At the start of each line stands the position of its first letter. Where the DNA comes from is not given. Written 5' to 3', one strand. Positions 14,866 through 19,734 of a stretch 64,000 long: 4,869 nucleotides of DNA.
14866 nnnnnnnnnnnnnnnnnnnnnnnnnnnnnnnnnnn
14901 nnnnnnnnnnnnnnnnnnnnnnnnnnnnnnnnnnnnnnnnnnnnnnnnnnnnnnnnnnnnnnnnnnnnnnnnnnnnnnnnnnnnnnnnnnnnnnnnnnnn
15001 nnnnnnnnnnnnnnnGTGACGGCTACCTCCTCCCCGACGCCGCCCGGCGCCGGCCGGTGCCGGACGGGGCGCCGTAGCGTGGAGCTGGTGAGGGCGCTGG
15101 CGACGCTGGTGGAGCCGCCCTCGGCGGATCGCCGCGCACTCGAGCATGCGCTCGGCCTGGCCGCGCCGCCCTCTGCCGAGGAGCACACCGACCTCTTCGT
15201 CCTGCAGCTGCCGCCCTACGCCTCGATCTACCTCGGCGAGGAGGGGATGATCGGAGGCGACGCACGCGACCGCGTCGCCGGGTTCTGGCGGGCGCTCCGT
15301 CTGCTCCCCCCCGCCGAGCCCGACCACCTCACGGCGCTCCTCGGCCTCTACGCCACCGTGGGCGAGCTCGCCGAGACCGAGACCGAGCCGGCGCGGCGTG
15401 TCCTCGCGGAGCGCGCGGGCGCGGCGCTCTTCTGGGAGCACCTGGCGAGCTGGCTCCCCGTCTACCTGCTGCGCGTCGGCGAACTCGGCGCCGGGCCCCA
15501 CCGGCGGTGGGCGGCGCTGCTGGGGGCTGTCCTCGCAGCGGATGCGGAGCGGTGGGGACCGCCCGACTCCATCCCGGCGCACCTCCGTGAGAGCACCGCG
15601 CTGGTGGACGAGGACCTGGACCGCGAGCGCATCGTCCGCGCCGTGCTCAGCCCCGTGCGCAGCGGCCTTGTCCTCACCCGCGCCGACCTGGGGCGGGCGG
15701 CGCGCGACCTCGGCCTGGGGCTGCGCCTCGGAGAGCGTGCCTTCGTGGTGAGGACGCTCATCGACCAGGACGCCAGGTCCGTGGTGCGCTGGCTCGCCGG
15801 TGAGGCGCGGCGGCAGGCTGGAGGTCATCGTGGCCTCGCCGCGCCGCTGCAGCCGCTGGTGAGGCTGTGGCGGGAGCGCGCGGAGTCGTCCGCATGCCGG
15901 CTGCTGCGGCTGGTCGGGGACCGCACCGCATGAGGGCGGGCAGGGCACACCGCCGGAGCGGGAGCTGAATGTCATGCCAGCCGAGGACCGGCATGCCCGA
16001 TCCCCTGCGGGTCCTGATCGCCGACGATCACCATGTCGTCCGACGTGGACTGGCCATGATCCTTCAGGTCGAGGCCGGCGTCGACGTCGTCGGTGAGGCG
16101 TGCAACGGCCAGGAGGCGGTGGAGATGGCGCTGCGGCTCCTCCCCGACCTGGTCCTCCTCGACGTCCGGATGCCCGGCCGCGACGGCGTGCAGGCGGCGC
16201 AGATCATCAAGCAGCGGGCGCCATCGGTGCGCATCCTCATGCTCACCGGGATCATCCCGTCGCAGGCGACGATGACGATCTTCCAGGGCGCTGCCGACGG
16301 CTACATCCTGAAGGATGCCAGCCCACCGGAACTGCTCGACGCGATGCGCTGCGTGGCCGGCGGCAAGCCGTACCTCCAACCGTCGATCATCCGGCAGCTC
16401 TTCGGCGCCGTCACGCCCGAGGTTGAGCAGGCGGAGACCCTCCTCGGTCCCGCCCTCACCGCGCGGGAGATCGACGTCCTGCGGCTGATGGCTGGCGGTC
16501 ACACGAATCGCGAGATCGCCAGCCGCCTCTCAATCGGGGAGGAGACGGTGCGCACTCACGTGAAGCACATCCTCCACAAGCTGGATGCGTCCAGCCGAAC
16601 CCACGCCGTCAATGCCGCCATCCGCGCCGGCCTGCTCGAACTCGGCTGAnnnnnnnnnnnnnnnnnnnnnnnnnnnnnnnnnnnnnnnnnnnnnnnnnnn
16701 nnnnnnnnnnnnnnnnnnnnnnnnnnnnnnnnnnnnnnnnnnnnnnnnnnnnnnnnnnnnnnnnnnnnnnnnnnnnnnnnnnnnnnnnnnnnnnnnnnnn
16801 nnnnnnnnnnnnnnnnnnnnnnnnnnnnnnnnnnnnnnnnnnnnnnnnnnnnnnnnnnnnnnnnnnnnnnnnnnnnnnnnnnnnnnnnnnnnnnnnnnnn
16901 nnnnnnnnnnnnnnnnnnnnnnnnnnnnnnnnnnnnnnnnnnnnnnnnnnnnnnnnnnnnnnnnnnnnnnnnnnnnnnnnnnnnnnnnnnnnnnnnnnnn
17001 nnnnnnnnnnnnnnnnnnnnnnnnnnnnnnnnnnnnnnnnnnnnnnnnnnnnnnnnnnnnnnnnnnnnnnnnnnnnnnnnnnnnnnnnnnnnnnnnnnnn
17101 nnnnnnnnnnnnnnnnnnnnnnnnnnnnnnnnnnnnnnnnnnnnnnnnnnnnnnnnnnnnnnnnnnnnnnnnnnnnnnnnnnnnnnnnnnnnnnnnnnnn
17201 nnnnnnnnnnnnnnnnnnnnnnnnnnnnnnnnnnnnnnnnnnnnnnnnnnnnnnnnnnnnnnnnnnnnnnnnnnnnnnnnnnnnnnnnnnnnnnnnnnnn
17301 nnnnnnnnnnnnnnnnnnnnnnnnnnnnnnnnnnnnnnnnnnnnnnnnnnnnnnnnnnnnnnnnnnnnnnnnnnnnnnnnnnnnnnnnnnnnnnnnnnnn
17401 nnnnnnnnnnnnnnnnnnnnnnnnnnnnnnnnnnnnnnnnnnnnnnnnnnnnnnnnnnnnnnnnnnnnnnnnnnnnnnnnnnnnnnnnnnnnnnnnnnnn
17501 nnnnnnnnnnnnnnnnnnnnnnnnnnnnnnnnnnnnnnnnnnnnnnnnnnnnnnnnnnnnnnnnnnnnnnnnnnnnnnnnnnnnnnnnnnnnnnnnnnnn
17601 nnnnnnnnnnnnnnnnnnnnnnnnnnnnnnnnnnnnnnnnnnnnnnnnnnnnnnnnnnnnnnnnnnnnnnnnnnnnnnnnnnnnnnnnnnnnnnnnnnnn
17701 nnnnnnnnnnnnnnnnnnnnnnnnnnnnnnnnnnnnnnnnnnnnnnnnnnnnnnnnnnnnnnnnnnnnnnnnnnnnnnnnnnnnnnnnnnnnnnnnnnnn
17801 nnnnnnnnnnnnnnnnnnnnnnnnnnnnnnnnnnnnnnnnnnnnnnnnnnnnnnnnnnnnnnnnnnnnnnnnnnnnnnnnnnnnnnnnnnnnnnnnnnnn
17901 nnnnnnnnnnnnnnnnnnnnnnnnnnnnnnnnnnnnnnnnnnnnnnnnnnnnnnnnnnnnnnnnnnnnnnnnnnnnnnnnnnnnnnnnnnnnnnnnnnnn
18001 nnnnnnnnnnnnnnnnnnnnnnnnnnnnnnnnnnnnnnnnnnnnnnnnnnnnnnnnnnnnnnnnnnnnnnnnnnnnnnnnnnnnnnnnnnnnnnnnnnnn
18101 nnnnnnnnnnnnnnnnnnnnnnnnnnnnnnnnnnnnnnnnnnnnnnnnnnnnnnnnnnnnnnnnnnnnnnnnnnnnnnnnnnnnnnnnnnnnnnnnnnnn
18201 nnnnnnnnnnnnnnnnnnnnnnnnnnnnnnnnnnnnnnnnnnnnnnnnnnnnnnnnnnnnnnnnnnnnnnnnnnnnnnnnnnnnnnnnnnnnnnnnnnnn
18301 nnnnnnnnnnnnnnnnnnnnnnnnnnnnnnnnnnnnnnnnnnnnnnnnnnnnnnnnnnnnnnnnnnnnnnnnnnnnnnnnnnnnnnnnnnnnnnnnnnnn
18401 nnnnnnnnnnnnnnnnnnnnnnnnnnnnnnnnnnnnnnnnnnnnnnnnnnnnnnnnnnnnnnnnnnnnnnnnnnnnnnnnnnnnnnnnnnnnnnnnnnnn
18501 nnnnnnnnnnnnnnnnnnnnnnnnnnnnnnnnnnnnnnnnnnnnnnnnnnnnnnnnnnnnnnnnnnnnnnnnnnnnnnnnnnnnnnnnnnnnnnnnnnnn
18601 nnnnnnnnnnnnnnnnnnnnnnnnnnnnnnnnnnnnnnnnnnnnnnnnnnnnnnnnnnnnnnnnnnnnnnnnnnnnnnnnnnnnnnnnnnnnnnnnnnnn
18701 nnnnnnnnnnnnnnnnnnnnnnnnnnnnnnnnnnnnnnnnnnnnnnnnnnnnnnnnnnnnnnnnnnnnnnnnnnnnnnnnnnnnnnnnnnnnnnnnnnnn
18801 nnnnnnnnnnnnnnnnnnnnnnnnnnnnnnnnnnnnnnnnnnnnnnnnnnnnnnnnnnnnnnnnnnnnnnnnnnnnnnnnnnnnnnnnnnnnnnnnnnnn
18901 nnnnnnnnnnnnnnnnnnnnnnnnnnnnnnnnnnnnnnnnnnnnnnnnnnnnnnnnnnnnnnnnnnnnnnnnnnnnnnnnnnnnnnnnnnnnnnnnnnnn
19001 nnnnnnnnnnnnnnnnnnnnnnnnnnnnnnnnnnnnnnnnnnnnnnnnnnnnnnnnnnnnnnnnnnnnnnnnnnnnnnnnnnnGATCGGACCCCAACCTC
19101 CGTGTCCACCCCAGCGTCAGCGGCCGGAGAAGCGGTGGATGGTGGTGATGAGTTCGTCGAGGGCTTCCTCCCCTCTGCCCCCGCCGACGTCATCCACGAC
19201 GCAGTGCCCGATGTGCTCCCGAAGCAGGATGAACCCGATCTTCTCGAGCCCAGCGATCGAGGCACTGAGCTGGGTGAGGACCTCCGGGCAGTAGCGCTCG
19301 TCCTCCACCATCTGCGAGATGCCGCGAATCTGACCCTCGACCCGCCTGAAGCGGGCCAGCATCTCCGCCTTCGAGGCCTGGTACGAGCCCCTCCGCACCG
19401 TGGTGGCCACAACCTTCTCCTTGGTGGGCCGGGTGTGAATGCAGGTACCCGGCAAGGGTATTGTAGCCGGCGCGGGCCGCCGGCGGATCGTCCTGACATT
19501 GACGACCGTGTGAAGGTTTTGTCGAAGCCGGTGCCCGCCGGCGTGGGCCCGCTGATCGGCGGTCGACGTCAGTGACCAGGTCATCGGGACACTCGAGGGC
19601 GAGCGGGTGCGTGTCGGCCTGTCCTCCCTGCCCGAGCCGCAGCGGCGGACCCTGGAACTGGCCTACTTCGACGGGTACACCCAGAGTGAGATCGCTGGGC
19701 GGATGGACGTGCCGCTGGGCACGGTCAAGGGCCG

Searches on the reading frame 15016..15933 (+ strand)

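Call 26: search_protein_families(library=pfam, proteins=[window:15016-15933:+], max_evalue=0.001)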
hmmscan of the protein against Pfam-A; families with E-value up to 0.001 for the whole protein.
window:15016-15933:+ (305 aa): 1 family
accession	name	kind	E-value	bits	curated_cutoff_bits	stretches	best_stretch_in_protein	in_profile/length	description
PF02613.20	Nitrate_red_del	-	7.1e-09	36.3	22.2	1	54-148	29-132/136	Nitrate reductase delta subunit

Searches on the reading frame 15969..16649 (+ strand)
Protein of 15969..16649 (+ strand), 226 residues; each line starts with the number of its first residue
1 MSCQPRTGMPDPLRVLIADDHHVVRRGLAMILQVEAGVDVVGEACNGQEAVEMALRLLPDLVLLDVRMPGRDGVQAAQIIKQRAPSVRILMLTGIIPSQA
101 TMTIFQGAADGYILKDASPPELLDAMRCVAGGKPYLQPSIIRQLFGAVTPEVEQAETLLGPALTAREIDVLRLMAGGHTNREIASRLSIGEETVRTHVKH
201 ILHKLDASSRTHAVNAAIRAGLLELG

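Call 26: search_protein_families(library=pfam, proteins=[window:15969-16649:+], max_evalue=0.001)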
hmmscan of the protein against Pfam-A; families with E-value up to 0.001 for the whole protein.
window:15969-16649:+ (226 aa): 4 families
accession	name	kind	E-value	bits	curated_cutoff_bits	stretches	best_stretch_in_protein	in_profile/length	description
PF00072.30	Response_reg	-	2.4e-25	89.3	30.2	1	15-126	1-110/111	Response regulator receiver domain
PF00196.25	GerE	-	4.1e-18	65.2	23.5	1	162-215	2-55/57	Bacterial regulatory proteins, luxR family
PF04545.22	Sigma70_r4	-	2.2e-05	24.3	24.1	1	163-205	5-48/50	Sigma-70, region 4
PF08281.18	Sigma70_r4_2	-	0.00054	20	25.7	0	163-203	11-52/54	Sigma-70, region 4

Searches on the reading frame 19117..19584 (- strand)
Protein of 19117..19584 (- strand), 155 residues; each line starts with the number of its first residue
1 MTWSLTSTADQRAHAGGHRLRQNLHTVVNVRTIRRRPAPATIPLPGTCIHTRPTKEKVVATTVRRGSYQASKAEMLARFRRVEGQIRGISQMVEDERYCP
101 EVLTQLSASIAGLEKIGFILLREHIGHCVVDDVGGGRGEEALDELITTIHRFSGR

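Call 26: search_protein_families(library=pfam, proteins=[window:19117-19584:-], max_evalue=0.001)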
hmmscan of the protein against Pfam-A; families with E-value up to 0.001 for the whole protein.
window:19117-19584:- (155 aa): 1 family
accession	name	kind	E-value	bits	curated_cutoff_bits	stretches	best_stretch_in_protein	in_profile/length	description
PF02583.22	Trns_repr_metal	-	4.5e-25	88.3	22.8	1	72-150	2-77/78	Metal-sensitive transcriptional repressor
